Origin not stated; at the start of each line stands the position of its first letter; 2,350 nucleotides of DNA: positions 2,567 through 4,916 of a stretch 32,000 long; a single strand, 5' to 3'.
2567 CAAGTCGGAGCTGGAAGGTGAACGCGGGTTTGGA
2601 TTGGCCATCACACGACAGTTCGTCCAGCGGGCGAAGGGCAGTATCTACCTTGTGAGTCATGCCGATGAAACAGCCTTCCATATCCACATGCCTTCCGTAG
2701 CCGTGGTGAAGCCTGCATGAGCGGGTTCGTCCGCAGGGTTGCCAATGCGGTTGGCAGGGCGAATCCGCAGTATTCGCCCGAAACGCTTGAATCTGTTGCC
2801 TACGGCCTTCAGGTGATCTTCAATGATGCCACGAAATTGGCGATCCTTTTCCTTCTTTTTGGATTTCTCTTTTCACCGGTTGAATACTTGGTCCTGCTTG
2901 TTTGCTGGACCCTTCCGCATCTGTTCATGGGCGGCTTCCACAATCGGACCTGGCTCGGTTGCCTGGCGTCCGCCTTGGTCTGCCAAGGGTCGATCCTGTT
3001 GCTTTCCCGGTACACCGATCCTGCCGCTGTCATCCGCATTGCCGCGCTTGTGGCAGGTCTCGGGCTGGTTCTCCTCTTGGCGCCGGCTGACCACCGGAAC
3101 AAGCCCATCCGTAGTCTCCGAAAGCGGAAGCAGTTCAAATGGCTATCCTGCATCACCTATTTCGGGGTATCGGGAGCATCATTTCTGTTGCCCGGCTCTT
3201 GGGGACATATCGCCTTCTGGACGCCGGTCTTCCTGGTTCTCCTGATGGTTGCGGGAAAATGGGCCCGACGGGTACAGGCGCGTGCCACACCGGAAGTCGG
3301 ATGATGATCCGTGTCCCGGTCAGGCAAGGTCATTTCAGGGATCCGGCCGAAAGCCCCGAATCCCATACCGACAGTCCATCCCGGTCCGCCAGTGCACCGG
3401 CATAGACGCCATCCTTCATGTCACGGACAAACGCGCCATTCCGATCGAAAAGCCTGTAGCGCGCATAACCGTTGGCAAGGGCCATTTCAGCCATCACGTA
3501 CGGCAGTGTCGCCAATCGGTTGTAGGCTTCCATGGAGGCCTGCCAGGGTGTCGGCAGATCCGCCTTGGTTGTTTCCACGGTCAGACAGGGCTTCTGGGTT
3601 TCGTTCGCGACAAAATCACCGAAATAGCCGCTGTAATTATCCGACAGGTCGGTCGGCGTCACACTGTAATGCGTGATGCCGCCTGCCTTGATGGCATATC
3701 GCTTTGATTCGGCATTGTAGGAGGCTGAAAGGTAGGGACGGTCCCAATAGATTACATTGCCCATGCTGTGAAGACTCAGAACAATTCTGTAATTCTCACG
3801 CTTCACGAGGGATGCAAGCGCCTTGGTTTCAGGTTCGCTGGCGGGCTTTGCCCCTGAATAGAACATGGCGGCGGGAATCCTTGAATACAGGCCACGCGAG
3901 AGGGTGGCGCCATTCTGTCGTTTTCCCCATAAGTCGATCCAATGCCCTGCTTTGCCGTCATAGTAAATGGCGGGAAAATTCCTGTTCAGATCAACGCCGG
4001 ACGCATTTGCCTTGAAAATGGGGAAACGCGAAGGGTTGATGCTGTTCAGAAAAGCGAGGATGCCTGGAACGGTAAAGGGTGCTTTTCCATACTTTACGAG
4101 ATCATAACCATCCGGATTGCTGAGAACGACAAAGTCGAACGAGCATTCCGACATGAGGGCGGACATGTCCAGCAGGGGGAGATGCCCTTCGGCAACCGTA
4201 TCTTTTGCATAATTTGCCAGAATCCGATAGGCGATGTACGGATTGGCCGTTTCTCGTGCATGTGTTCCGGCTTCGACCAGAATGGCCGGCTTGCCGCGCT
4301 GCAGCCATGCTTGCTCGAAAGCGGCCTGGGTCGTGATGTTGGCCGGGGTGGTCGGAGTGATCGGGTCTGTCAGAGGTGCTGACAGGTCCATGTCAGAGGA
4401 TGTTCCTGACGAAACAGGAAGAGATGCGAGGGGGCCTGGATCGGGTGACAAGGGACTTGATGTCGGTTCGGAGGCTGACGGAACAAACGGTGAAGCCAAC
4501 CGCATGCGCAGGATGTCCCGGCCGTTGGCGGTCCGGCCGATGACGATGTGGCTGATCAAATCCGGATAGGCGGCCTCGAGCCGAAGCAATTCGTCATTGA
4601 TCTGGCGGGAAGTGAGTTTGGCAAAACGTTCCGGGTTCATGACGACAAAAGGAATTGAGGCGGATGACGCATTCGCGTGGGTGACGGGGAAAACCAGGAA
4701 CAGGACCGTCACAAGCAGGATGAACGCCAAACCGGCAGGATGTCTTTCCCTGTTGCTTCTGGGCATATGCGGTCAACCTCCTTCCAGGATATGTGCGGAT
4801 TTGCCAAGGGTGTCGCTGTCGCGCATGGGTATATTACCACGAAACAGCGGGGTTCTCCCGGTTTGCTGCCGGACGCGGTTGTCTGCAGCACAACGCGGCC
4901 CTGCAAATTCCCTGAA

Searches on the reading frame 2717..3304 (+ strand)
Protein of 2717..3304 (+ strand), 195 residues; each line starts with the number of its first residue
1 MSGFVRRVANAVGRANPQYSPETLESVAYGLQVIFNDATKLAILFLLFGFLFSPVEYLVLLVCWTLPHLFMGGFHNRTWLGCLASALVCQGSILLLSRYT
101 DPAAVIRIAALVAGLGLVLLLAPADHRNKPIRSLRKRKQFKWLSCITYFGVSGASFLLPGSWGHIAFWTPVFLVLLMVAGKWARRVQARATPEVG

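Call 8: search_protein_families(library=pfam, proteins=[window:2717-3304:+], max_evalue=10)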
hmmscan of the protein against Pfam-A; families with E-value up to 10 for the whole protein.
window:2717-3304:+ (195 aa): 5 families
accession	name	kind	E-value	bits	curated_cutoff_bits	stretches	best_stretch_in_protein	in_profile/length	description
PF04647.20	AgrB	-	3.3e-25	89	23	1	8-177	4-176/185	Accessory gene regulator B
PF11666.13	DUF2933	-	0.015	15.8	21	2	56-77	24-44/52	Protein of unknown function (DUF2933)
PF03208.24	PRA1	-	0.69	9.9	30.1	1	91-158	47-113/143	PRA1 family protein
PF15033.11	Kinocilin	-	0.72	9.9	27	1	80-123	15-58/123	Kinocilin protein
PF13515.12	FUSC_2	-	1.1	9.8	25.6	1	27-120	33-125/126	Fusaric acid resistance protein-like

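Call 9: search_protein_families(library=ncbifam, proteins=[window:2717-3304:+], max_evalue=10)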
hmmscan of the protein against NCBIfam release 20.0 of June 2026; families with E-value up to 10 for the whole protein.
window:2717-3304:+ (195 aa): 1 family
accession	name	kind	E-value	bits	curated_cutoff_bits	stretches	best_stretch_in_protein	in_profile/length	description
NF002210.0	PRK01100.1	equivalog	0.0001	22.1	282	1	22-148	31-157/210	accessory gene regulator ArgB-like protein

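Call 11: find_related_loci(query=window:2717-3304:+, collection=genome_contigs, flank=6000)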
Query window:2717-3304:+ (195 aa) in genome_contigs; peptide patterns used: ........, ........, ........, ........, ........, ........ (x = any residue, [..] = any of these).
143 stretches matched a pattern, but none encodes a relative of the query by tblastn (E <= 1e-3).

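Call 14: find_homologous_proteins(query=window:2717-3304:+, max_evalue=0.001)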
Query window:2717-3304:+ (195 aa): 2 proteins with E <= 0.001 among 1850 candidates.
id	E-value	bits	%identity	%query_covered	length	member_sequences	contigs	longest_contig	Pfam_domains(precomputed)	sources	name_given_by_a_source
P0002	1.8e-125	434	100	100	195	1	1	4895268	PF04647.21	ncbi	-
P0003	8.9e-107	373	85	99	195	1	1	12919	PF04647.21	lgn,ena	-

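Call 17: list_cluster_members(proteins=[P0002, P0003, P0001])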
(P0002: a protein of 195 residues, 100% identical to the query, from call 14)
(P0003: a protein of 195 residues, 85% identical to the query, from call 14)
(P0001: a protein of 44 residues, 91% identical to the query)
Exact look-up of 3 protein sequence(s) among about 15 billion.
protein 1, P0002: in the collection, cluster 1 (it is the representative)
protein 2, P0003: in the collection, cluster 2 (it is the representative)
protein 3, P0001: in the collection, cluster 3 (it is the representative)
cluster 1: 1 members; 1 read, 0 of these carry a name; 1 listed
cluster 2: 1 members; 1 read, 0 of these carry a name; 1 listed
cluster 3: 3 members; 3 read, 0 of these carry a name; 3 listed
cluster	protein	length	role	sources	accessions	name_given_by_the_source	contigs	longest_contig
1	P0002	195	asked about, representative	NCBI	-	-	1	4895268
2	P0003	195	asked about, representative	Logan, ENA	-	-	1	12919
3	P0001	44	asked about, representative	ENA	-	-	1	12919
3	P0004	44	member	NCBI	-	-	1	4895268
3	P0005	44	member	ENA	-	-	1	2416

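Call 25: search_protein_representatives(protein=window:2717-3304:+)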
Query: 195 residues. Proteins with E-value up to 0.001 (for the whole library): 824; up to 1e-10: 40; up to 1e-30: 2. The best 150 are listed.
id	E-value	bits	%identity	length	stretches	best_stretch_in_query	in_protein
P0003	2.8e-107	373.2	85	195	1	1-194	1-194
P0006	1.1e-31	126.4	38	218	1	1-181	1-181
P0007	2.4e-25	105.7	34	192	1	2-181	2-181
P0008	2.1e-19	86.3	32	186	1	14-189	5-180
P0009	5.1e-19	85.1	29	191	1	5-183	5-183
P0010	8.0e-18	81.2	29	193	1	5-181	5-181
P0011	1.4e-16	77.1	29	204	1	8-187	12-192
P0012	1.5e-16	77.1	26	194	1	7-179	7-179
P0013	9.1e-16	74.5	28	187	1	6-165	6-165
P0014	1.2e-15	74.1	27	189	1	17-168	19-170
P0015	1.8e-15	73.5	31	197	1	22-169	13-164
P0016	1.9e-15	73.4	28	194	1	4-185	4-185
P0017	5.6e-15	71.9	32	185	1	24-192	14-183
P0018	1.7e-14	70.3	26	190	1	5-183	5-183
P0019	1.7e-14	70.3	31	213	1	5-176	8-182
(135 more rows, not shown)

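Call 26: find_encoding_contigs(protein=P0006, flank=5000, max_places=3)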
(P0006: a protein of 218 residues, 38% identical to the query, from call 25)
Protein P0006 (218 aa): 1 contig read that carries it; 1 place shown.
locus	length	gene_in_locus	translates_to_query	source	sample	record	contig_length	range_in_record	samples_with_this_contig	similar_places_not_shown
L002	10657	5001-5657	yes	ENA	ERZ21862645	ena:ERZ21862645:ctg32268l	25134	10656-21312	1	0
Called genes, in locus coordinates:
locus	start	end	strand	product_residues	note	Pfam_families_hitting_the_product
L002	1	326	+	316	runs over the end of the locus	PF00528:BPD_transp_1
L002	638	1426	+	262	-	PF00528:BPD_transp_1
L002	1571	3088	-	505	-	PF00135:COesterase, PF20434:BD-FAE (weak), PF07859:Abhydrolase_3 (weak), PF00135:COesterase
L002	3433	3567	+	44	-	-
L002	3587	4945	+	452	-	PF02518:HATPase_c, PF14501:HATPase_c_5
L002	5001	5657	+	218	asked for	PF04647:AgrB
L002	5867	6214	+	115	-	-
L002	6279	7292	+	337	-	PF21426:GBS104-like_Ig (weak)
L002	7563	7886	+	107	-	PF18998:Flg_new_2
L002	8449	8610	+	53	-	-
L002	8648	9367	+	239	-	PF08341:TED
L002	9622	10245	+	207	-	PF06458:MucBP (faint)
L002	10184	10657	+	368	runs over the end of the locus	-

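Call 27: find_encoding_contigs(protein=P0007, flank=5000, max_places=3)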
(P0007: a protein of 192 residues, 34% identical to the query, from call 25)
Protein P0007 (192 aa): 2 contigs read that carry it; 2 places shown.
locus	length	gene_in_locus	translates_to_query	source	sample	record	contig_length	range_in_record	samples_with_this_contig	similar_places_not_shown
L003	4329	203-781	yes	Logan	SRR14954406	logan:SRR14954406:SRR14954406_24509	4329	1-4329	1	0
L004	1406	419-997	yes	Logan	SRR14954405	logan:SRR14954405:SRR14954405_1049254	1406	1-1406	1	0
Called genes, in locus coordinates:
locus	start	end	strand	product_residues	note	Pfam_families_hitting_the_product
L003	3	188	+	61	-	?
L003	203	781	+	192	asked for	PF04647:AgrB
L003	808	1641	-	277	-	PF04098:Rad52_Rad22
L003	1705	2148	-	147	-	-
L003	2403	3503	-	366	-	PF01381:HTH_3 (faint), PF12844:HTH_19 (weak)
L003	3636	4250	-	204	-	PF13487:HD_5, PF01966:HD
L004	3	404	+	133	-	?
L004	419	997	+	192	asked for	PF04647:AgrB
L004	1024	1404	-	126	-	?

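Call 29: find_encoding_contigs(protein=P0008, flank=5000, max_places=3)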
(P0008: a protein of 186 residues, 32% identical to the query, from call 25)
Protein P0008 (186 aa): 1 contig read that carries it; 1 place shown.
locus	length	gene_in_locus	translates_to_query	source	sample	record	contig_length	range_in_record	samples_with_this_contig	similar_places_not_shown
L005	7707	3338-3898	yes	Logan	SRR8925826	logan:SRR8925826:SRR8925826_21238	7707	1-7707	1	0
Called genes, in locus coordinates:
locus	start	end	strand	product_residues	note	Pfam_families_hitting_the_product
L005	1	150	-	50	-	?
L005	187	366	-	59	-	-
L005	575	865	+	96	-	-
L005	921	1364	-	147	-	-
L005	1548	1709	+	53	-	-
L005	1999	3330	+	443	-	PF14689:SPOB_a (weak), PF02518:HATPase_c, PF14501:HATPase_c_5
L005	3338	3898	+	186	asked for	PF04647:AgrB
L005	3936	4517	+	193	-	PF05857:TraX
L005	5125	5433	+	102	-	-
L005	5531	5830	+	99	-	-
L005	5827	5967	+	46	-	-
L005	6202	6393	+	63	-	-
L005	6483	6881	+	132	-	-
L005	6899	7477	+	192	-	-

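Call 30: find_encoding_contigs(protein=P0009, flank=5000, max_places=3)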
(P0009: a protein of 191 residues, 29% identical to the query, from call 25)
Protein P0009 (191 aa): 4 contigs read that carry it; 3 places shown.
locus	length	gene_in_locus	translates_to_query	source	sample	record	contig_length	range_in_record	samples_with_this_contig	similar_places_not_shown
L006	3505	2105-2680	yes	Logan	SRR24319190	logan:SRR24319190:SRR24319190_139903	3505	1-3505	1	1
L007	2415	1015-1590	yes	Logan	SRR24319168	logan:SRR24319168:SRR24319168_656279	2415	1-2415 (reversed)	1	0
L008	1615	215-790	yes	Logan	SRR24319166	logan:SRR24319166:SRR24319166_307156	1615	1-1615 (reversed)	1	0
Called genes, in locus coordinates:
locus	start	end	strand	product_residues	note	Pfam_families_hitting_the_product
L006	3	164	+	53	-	?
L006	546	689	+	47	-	-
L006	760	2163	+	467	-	PF14689:SPOB_a (weak), PF02518:HATPase_c, PF14501:HATPase_c_5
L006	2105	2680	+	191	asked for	PF04647:AgrB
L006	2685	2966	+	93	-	-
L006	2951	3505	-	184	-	?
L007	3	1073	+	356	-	?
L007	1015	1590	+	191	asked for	PF04647:AgrB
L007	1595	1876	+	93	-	-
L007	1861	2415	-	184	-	?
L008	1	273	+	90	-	?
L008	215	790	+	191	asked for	PF04647:AgrB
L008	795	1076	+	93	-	-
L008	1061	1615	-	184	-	?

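Call 41: find_related_loci(query=A4, collection=genome_contigs, flank=4000)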
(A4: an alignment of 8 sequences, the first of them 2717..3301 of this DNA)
Query A4 (195 aa) in genome_contigs; peptide patterns used: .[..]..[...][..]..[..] (x = any residue, [..] = any of these).
65 stretches matched a pattern; 37 encode a relative of the query (tblastn E <= 1e-3); 37 distinct loci.
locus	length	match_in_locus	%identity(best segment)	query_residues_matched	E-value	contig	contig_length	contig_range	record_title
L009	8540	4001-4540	43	1-180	5e-31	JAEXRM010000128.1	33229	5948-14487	MAG: Bacillota bacterium isolate OH_HBrB_260 k127_27446, whole genome shotgun sequence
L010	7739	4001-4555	31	1-185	4e-27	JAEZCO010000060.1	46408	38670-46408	MAG: Bacillota bacterium isolate OH_CBrB_255 k127_24285, whole genome shotgun sequence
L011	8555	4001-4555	29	1-185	7e-27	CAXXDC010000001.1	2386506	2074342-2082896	MAG: Clostridia bacterium isolate 80130c35-1b44-45cf-b5f4-dec04e696a57 genome assembly, contig: contig_1, whole genome s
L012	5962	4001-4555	29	1-185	7e-25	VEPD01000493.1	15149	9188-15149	MAG: Ruminiclostridium sp. isolate MnB_11 Mn-Ruminiclostridium-1_192980, whole genome shotgun sequence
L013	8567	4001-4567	28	1-189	6e-23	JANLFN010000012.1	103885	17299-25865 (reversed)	MAG: Eubacteriales bacterium isolate A05DMB11 NODE_147_length_103885_cov_22.196263, whole genome shotgun sequence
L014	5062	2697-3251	29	1-185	2e-22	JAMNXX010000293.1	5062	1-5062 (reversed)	MAG: Bacillota bacterium isolate Bin_12 Bin_12_scaffold_17880, whole genome shotgun sequence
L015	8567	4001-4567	26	1-189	3e-22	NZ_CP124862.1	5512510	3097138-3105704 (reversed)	Petroclostridium sp. X23 chromosome, complete genome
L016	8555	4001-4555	27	1-185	3e-21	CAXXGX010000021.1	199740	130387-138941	MAG: Clostridia bacterium isolate 6f746f25-b6c4-487c-b3b2-1da827f770e4 genome assembly, contig: contig_21, whole genome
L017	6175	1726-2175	31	17-166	4e-21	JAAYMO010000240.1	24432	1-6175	MAG: Clostridiales bacterium isolate AS20ysBPTH_38 88143_AS20, whole genome shotgun sequence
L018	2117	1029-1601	26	1-191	9e-21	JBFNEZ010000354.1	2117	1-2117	MAG: Thermotaleaceae bacterium isolate AA5 NODE_7628_length_2117_cov_4.994180, whole genome shotgun sequence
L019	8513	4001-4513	27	2-172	4e-20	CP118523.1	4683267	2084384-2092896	Clostridiaceae bacterium M8S5 chromosome, complete genome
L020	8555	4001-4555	28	1-185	6e-20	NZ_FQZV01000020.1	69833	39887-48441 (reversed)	Geosporobacter subterraneus DSM 17957, whole genome shotgun sequence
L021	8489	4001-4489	29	1-163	9e-20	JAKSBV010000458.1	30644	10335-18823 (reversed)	MAG: Bacillota bacterium isolate MAG.222 k141_1978673, whole genome shotgun sequence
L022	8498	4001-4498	28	1-166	2e-19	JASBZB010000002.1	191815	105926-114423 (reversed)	MAG: Clostridiaceae bacterium isolate bin-6 c_000000000036, whole genome shotgun sequence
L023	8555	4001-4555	28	1-185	2e-19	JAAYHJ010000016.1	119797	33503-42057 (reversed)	MAG: Clostridiaceae bacterium isolate AS09scLD_371 95482_AS09, whole genome shotgun sequence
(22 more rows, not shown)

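Call 63: search_solved_structures(query=window:2717-3301:+, max_evalue=1, show_alignments=1)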
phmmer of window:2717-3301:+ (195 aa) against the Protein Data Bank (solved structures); distinct sequences matched with E-value up to 1: 7.
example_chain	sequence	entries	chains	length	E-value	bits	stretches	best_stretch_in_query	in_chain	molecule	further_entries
5mfd_A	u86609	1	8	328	0.0046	19.9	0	43-76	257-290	YIIIM''6AII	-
4pls_A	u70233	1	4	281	0.021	17.7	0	44-76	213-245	Arm00010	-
4plq_A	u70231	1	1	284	0.023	17.7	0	44-76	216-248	Arm00011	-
4v3o_A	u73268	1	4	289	0.023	17.6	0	44-76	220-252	YIII_M5_AII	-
4plr_A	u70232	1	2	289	0.025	17.5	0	42-76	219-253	Arm00008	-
4v3r_A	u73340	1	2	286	0.029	17.3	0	44-76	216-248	YIII_M5_AII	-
4v3q_A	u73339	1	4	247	0.16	14.9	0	44-76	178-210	YIII_M4_AII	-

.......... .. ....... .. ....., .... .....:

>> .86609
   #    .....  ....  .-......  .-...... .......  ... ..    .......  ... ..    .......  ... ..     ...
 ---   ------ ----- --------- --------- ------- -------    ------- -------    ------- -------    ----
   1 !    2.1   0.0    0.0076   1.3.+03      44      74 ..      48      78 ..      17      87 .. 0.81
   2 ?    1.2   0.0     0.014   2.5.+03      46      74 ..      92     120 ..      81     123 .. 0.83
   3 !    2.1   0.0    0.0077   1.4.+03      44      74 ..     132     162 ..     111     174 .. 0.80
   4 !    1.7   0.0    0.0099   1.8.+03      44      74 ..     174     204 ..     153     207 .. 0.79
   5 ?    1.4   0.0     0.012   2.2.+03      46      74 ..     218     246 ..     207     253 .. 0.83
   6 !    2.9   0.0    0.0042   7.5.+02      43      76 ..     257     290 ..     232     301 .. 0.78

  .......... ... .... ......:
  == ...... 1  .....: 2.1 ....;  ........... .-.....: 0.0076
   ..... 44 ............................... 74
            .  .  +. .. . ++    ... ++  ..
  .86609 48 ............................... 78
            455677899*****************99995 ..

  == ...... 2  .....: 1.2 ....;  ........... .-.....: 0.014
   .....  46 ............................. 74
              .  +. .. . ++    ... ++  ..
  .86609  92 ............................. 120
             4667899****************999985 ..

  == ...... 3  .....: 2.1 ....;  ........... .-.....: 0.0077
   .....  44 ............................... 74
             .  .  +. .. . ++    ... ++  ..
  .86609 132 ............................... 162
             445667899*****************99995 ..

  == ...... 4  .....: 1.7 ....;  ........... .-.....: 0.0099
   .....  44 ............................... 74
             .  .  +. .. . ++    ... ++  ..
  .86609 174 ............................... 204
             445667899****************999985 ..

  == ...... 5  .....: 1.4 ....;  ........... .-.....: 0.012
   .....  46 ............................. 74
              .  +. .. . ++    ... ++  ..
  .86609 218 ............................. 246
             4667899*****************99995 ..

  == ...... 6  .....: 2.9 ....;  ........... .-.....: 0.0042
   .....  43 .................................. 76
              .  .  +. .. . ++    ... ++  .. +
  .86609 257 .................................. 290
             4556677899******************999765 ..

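Call 64: search_solved_structures(query=A3, max_evalue=0.01, show_alignments=1)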
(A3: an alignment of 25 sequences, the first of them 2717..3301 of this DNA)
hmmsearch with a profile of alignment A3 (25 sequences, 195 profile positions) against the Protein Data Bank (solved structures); distinct sequences matched with E-value up to 0.01: 0.

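Call 67: find_related_loci(query=A5, collection=metagenome_contigs, flank=3000)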
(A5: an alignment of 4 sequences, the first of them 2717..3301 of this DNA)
Query A5 (195 aa) in metagenome_contigs; peptide patterns used: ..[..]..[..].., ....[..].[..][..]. (x = any residue, [..] = any of these).
115 stretches matched a pattern; 21 encode a relative of the query (tblastn E <= 1e-3); 21 distinct loci.
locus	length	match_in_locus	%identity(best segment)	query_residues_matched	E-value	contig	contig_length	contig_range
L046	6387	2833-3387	31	1-185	1e-27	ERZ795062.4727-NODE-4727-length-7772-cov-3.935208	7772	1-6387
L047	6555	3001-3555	30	1-185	1e-23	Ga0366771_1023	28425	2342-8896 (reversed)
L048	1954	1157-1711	29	1-185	5e-23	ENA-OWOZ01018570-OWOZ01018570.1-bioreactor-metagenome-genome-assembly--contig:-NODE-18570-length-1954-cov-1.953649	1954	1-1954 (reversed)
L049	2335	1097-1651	29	1-185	6e-23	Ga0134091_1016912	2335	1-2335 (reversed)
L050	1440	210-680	29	6-166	6e-22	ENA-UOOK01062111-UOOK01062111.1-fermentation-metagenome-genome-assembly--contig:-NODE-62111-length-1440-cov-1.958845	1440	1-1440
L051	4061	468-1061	27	1-193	1e-20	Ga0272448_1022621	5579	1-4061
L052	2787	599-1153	28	1-185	3e-20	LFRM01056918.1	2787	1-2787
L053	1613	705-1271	23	1-189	3e-20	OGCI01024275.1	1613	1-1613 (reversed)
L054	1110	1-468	28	30-185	1e-15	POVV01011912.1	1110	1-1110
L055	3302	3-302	30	86-185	5e-9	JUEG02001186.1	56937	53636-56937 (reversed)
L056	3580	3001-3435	27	1-145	1e-8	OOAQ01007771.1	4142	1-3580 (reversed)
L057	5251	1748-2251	26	1-179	3e-8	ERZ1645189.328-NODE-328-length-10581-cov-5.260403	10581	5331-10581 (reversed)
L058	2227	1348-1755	26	14-151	5e-8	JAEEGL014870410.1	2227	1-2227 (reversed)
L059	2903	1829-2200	27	20-141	1e-7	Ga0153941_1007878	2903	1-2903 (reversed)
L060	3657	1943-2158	34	70-139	6e-7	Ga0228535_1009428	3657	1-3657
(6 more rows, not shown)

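Call 86: find_encoding_contigs(protein=P0002, flank=1000, max_places=2)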
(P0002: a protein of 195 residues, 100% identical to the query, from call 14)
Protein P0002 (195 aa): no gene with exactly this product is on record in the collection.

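Call 87: find_encoding_contigs(protein=P0005, flank=3000, max_places=2)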
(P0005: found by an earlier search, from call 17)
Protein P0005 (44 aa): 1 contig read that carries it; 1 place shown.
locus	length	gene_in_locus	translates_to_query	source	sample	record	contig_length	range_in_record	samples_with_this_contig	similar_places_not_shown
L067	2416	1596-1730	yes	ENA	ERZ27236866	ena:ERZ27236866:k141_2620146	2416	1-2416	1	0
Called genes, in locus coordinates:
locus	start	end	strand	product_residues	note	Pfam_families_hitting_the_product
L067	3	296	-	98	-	?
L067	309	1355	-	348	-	PF05343:Peptidase_M42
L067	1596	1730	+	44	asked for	-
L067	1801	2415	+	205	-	?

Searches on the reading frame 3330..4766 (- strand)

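Call 69: search_protein_families(library=pfam, proteins=[window:3330-4766:-], max_evalue=0.001)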
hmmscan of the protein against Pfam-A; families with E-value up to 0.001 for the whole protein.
window:3330-4766:- (478 aa): 1 family
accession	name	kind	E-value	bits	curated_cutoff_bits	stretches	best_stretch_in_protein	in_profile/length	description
PF00246.29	Peptidase_M14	-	7.9e-26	91.8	21.6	1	59-349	4-196/286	Zinc carboxypeptidase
